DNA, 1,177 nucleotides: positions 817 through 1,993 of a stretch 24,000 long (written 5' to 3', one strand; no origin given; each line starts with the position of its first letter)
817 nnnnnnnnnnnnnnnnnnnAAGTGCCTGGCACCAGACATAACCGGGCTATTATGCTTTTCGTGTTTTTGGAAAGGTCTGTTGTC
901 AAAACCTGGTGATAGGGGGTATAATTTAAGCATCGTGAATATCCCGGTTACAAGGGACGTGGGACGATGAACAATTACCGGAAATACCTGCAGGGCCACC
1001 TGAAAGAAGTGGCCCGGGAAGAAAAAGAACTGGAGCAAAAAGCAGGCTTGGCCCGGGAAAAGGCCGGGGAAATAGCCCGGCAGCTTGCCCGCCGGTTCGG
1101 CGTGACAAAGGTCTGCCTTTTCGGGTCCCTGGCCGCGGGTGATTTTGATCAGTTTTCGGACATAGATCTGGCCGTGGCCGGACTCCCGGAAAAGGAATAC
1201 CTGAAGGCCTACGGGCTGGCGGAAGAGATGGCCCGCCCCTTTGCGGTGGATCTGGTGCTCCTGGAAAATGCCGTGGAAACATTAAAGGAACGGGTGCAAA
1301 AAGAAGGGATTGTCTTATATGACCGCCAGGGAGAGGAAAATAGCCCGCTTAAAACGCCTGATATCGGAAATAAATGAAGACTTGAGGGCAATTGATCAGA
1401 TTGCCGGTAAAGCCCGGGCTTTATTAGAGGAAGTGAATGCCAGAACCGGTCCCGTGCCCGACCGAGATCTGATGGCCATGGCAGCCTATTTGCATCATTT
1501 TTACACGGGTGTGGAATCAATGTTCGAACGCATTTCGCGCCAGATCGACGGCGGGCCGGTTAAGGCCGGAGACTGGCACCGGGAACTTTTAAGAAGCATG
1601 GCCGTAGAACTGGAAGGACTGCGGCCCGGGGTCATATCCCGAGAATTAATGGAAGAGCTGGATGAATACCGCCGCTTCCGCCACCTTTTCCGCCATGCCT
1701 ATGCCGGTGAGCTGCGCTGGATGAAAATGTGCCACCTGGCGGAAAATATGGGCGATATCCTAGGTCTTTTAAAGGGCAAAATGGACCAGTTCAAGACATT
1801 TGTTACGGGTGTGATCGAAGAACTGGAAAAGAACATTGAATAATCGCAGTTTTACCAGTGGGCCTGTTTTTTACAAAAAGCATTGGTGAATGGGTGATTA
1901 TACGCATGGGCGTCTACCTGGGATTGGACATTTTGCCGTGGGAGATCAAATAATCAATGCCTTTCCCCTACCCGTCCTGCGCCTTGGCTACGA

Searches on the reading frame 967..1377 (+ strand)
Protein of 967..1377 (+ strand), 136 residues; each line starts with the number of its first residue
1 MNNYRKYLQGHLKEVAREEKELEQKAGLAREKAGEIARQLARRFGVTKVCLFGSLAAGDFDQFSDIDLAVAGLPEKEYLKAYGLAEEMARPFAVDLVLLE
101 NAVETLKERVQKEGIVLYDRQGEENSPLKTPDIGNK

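Call 15: search_protein_families(library=pfam, proteins=[window:967-1377:+], max_evalue=0.01)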
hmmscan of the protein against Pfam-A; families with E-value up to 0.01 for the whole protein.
window:967-1377:+ (136 aa): 3 families
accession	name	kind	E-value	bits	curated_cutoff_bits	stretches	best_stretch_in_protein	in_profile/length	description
PF18765.7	Polbeta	-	5.6e-15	55.7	26.9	1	36-121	3-91/93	Polymerase beta, Nucleotidyltransferase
PF01909.29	NTP_transf_2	-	3e-10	40.8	21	1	35-115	3-91/93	Nucleotidyltransferase domain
PF22600.2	MTPAP-like_central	-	0.0093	16.5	27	0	9-71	6-64/139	Poly(A) RNA polymerase, mitochondrial-like, central palm domain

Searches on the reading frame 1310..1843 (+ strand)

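Call 15: search_protein_families(library=pfam, proteins=[window:1310-1843:+], max_evalue=0.01)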
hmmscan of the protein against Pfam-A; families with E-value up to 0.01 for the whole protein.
window:1310-1843:+ (177 aa): 1 family
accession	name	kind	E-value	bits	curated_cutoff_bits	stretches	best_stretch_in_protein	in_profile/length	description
PF20797.2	HepT-like_2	-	3.4e-33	114.5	27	1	56-164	1-109/110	HepT-like protein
